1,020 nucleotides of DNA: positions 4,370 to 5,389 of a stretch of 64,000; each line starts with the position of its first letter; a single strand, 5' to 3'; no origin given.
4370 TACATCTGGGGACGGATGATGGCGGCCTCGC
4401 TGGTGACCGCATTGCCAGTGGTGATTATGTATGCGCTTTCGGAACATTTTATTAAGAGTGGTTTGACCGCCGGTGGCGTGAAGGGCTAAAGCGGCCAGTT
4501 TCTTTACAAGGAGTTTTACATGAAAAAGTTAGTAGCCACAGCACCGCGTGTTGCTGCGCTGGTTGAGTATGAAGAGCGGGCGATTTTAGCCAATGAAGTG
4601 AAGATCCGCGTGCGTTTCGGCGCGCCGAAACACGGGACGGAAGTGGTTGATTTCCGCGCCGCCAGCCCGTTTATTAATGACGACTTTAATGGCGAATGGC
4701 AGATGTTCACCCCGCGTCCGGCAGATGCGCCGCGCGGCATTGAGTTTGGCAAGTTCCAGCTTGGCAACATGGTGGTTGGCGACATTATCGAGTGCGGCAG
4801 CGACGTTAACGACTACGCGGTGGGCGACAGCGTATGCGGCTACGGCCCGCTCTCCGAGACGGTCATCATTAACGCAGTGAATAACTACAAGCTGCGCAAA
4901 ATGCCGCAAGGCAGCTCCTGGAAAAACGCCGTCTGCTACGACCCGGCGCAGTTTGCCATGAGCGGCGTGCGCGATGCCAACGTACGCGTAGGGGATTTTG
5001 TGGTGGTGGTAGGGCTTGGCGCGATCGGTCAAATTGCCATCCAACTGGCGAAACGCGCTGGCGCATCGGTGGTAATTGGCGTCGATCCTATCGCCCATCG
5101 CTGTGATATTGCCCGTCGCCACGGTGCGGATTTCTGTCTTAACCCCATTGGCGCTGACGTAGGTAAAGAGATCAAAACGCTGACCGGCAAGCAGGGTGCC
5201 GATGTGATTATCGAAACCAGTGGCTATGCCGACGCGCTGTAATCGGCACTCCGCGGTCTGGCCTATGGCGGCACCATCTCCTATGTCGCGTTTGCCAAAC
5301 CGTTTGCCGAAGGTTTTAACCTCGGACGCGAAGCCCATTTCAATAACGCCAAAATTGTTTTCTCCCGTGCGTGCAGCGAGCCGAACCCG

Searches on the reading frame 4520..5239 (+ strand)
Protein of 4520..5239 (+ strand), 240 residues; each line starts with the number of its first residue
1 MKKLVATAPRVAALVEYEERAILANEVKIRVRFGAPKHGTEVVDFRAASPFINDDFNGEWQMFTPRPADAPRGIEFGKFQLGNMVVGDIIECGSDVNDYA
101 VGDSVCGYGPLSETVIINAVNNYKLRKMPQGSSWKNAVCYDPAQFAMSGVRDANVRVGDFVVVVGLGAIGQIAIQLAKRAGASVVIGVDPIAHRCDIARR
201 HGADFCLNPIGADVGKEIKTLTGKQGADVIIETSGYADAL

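Call 20: list_cluster_members(proteins=[window:4520-5239:+, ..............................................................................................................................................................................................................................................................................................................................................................])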
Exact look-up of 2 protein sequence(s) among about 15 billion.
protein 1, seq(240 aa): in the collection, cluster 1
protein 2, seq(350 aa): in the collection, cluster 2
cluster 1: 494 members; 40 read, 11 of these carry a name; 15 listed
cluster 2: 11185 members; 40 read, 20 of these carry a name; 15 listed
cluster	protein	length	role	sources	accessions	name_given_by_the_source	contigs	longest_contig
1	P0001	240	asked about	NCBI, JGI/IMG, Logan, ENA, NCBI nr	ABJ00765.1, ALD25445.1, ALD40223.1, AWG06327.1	zinc-type alcohol dehydrogenase YcjQ [Escherichia coli KTE27] | hypothetical zinc-type alcohol dehydrogenase-like protein ycjQ [Escherichia coli APEC O1]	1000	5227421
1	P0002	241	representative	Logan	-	-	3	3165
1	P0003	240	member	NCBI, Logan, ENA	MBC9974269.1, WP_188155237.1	zinc-binding alcohol dehydrogenase, partial [Escherichia coli]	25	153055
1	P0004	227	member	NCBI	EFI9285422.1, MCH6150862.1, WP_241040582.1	zinc-binding dehydrogenase, partial [Escherichia coli]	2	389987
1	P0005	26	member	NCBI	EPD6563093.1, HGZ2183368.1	hypothetical protein ACSC77_004263, partial [Escherichia coli]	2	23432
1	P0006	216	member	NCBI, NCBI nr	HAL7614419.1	TPA: zinc-binding dehydrogenase, partial [Escherichia coli] | zinc-binding dehydrogenase [Escherichia coli]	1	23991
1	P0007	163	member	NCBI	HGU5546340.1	TPA: alcohol dehydrogenase, partial [Escherichia coli]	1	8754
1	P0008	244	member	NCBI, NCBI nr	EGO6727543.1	zinc-binding dehydrogenase, partial [Escherichia coli] | zinc-binding dehydrogenase [Escherichia coli]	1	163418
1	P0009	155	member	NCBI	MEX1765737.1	alcohol dehydrogenase, partial [Escherichia coli]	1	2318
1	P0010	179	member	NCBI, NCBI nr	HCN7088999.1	TPA: alcohol dehydrogenase, partial [Escherichia coli] | alcohol dehydrogenase [Escherichia coli]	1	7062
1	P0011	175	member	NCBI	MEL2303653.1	alcohol dehydrogenase, partial [Klebsiella pneumoniae]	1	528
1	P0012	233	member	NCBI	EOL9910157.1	zinc-binding dehydrogenase, partial [Escherichia coli O157:H7]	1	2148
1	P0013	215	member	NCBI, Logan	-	-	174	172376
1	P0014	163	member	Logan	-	-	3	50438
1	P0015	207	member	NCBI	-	-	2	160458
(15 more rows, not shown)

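Call 32: find_encoding_contigs(protein=P0003, flank=2500, max_places=4)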
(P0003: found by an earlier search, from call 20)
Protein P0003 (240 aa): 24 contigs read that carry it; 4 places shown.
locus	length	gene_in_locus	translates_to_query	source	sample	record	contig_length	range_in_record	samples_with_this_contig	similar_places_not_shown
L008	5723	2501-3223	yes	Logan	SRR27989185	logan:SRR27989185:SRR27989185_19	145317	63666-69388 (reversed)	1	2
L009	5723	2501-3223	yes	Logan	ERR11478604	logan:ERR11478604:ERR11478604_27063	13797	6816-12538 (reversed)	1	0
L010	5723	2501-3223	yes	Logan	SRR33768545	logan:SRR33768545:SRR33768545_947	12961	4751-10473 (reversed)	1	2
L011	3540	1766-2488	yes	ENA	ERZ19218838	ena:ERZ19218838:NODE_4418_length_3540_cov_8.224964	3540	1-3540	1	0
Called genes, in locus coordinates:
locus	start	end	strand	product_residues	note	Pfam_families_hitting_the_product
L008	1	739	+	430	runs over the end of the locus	PF01547:SBP_bac_1, PF13416:SBP_bac_8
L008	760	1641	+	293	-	PF00528:BPD_transp_1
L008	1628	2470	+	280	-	PF00528:BPD_transp_1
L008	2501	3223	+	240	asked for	PF00107:ADH_zinc_N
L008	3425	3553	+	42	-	-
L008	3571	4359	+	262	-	PF01261:AP_endonuc_2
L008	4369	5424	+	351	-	PF01408:GFO_IDH_MocA, PF03447:NAD_binding_3 (weak), PF02894:GFO_IDH_MocA_C, PF22725:GFO_IDH_MocA_C3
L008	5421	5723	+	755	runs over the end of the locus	PF03636:Glyco_hydro_65N, PF03632:Glyco_hydro_65m, PF03633:Glyco_hydro_65C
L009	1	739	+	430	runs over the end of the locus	PF01547:SBP_bac_1, PF13416:SBP_bac_8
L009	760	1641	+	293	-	PF00528:BPD_transp_1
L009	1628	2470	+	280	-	PF00528:BPD_transp_1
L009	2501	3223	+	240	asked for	PF00107:ADH_zinc_N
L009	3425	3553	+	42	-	-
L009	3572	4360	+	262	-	PF01261:AP_endonuc_2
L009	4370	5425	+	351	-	PF01408:GFO_IDH_MocA, PF03447:NAD_binding_3 (weak), PF02894:GFO_IDH_MocA_C, PF22725:GFO_IDH_MocA_C3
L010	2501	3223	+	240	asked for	PF00107:ADH_zinc_N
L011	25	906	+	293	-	PF00528:BPD_transp_1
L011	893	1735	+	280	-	PF00528:BPD_transp_1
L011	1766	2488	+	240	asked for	PF00107:ADH_zinc_N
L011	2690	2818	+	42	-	-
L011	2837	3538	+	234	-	?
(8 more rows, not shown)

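Call 33: find_encoding_contigs(protein=P0013, flank=2500, max_places=3)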
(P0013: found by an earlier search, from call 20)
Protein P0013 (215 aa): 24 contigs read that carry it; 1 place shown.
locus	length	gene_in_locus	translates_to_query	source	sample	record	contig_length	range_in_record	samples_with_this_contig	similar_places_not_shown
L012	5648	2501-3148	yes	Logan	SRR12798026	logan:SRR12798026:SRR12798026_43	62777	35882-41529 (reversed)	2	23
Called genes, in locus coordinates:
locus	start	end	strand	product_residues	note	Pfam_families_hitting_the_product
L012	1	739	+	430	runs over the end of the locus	PF01547:SBP_bac_1, PF13416:SBP_bac_8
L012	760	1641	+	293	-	PF00528:BPD_transp_1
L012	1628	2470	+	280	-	PF00528:BPD_transp_1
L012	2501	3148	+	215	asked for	PF00107:ADH_zinc_N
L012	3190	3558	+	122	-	-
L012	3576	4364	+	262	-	PF01261:AP_endonuc_2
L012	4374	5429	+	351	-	PF01408:GFO_IDH_MocA, PF03447:NAD_binding_3 (weak), PF02894:GFO_IDH_MocA_C, PF22725:GFO_IDH_MocA_C3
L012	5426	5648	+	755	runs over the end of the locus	PF03636:Glyco_hydro_65N, PF03632:Glyco_hydro_65m, PF03633:Glyco_hydro_65C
